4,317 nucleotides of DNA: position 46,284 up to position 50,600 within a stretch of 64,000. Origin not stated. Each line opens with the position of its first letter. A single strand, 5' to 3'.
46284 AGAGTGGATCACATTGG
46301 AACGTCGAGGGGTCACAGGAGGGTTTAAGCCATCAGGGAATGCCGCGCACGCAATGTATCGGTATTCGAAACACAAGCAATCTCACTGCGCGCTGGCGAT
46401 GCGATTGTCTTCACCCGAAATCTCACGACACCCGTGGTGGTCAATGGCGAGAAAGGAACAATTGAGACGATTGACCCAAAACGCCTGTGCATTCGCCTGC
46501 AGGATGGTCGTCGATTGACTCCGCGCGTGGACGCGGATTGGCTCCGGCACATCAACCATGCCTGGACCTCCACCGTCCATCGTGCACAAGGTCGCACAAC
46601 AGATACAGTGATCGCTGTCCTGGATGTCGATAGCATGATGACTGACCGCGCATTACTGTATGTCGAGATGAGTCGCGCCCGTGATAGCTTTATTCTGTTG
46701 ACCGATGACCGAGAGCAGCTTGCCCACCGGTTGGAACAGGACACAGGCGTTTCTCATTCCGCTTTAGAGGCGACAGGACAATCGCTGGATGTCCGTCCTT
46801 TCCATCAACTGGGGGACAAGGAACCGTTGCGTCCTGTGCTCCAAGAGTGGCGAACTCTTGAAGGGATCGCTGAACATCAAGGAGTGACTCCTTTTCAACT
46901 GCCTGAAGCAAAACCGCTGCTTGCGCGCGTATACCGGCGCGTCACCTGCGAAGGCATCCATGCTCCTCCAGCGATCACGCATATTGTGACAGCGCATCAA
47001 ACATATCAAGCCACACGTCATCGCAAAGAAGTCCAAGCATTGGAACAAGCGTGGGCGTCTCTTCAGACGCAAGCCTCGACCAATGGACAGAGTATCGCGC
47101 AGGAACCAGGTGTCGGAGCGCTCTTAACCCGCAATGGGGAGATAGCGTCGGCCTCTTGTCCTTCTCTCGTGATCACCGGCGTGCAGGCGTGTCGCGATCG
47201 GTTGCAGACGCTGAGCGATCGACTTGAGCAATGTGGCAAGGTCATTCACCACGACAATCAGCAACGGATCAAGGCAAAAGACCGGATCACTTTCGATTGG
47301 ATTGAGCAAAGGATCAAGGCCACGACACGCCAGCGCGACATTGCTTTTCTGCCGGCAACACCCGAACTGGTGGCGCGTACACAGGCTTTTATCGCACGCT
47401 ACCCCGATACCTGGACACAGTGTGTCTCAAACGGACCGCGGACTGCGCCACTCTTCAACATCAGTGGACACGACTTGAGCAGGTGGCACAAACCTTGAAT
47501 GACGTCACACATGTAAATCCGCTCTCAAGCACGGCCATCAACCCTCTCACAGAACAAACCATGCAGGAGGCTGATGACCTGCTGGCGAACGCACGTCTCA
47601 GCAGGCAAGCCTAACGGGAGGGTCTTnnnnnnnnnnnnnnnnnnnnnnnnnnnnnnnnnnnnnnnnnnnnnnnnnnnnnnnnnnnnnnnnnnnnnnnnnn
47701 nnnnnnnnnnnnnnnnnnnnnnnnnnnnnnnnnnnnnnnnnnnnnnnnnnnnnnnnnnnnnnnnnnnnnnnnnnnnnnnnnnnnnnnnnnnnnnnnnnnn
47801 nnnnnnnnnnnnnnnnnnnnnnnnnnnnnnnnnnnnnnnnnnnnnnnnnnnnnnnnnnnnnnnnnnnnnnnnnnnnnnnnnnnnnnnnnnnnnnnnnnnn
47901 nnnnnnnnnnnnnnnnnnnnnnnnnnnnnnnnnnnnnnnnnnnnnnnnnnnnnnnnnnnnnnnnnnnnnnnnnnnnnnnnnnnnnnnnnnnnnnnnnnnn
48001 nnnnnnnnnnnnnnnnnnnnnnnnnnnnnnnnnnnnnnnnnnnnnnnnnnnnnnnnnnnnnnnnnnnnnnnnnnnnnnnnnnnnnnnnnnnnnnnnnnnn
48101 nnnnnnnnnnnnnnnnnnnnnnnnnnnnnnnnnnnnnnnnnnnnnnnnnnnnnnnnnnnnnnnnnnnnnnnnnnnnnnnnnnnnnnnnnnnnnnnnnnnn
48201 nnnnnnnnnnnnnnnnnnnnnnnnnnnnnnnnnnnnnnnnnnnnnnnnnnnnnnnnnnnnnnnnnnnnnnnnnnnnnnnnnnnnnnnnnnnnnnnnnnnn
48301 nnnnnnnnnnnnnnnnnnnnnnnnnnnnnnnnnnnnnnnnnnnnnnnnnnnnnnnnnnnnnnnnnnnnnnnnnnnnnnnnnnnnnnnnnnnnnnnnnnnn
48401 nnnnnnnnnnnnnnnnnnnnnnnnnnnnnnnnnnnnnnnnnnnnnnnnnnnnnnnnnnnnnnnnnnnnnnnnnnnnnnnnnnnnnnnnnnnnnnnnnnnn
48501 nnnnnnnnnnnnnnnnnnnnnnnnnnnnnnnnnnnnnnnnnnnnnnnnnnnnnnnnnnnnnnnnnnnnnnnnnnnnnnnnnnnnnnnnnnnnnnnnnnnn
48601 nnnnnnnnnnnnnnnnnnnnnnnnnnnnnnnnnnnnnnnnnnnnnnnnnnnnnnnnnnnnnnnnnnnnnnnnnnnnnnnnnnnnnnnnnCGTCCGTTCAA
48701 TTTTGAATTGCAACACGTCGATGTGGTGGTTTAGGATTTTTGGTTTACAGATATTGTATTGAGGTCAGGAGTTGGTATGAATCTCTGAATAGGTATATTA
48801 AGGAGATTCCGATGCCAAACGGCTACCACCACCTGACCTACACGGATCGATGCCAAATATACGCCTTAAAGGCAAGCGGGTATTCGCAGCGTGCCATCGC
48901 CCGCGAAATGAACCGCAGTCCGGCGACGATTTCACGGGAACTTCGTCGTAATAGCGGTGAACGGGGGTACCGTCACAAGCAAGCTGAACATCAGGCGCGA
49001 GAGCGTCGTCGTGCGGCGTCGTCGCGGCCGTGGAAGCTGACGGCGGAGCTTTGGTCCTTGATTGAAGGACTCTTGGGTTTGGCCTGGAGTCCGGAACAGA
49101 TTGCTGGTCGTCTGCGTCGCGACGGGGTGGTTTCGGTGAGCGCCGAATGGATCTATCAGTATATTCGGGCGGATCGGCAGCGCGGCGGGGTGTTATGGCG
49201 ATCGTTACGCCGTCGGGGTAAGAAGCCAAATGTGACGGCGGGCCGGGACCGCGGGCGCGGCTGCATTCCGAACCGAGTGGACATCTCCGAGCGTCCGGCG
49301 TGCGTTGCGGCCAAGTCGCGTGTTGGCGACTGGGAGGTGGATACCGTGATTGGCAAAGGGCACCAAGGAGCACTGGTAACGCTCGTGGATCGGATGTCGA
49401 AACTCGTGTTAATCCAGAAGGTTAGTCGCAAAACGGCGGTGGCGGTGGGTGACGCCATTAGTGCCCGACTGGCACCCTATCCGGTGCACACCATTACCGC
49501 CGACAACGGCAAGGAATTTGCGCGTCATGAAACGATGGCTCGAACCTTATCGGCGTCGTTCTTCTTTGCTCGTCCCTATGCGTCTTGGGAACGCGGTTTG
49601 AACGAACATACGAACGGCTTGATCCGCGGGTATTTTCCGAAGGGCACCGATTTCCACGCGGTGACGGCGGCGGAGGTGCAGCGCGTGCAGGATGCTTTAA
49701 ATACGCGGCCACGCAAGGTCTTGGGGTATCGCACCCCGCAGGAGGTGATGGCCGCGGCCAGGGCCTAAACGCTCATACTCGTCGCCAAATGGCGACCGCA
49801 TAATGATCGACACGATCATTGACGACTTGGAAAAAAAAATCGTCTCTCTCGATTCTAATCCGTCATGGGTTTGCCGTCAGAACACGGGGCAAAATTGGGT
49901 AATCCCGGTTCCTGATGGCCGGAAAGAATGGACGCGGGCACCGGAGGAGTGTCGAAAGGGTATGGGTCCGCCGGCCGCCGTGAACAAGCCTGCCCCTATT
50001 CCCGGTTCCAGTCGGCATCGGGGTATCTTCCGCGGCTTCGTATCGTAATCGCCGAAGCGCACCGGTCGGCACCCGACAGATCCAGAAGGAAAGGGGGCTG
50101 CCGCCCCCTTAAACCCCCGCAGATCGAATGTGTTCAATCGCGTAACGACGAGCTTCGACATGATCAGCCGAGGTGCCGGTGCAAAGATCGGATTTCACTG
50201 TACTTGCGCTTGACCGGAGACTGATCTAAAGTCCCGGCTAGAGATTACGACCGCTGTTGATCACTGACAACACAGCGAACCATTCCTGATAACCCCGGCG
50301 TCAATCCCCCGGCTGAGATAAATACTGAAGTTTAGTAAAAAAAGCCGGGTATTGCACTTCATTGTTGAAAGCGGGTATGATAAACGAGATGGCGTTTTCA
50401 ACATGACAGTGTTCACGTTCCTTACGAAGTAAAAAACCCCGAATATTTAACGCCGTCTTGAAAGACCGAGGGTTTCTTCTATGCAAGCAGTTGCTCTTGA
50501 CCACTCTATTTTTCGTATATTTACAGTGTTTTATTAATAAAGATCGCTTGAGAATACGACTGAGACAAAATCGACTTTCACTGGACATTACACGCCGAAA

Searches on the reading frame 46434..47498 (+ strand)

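Call 70: search_protein_families(library=pfam, proteins=[window:46434-47498:+], max_evalue=0.001)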
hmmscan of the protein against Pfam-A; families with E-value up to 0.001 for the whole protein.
window:46434-47498:+ (354 aa): 2 families
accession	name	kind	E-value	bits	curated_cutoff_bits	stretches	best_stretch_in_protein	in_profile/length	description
PF13538.12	UvrD_C_2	-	6.3e-08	32.8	27.4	1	42-88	1-51/52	UvrD-like helicase C-terminal domain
PF01443.25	Viral_helicase1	-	1.2e-05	25.7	21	1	39-90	175-228/228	Viral superfamily 1 RNA helicase core domain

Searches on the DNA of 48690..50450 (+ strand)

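Call 8: search_rna_families(source=window, start=49700, end=50450, threshold=evalue, max_evalue=10)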
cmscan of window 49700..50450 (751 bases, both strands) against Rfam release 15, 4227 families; matches with E-value up to 10: 4.
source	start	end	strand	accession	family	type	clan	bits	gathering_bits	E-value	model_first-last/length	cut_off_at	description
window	49719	49771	+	RF02950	D12-methyl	Gene; sRNA;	-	22.1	57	0.12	1-64/64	no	D12-methyl RNA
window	50005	50124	-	RF02937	Clostridiales-2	Gene; sRNA;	-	12.2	58.6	9.3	1-82/82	no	Clostridiales-2 RNA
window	50092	50124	+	RF01716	PhotoRC-I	Cis-reg;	-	11.9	45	3.4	1-44/44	no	PhotoRC-I RNA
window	49762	49919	-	RF02498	Atu_C3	Gene; sRNA;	-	11.9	100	6.8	1-156/156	no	Rhizobiales sRNA Atu_C3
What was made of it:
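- On Described structured RNA family (Rfam 15): The best E-value hit is 0.12 at 22 bits against a cut-off of 57 (call 8).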

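Call 10: search_dna_similar(query=window:48690-50380:+, collection=plasmids, mode=distant, max_rows=30)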
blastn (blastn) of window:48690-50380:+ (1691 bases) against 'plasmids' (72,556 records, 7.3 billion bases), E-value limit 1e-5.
No match.

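Call 11: search_dna_similar(query=window:49769-50380:+, collection=phages, mode=distant, max_rows=20)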
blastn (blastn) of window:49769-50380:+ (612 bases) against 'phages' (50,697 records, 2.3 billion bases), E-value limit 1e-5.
No match.
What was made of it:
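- Tried and rejected: Similar DNA in plasmid and phage records: no match (calls 10, 11).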

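Call 65: search_rna_families(sources=[L005, L006, L010, L011, L012, L019, L026, L030, L034, L152, L008], threshold=gathering)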
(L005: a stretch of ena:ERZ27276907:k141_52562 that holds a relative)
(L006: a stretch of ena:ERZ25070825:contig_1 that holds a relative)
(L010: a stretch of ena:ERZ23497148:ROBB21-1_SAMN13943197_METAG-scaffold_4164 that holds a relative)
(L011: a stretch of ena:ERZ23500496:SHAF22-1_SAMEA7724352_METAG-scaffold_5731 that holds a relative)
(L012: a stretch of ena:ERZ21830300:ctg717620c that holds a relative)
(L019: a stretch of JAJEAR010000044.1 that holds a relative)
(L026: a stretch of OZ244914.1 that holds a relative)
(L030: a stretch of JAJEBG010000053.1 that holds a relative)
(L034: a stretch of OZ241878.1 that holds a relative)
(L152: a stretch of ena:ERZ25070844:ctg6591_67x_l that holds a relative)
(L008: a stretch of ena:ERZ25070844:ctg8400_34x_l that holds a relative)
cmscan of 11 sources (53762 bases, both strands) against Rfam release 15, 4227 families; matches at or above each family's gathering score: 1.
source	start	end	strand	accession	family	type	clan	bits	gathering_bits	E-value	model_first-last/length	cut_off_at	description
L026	677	712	-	RF01344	CRISPR-DR34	Gene; CRISPR;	-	35.1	35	0.0018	1-36/36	no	CRISPR RNA direct repeat element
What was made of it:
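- On Described structured RNA family (Rfam 15): Relatives' tails have none (call 65).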
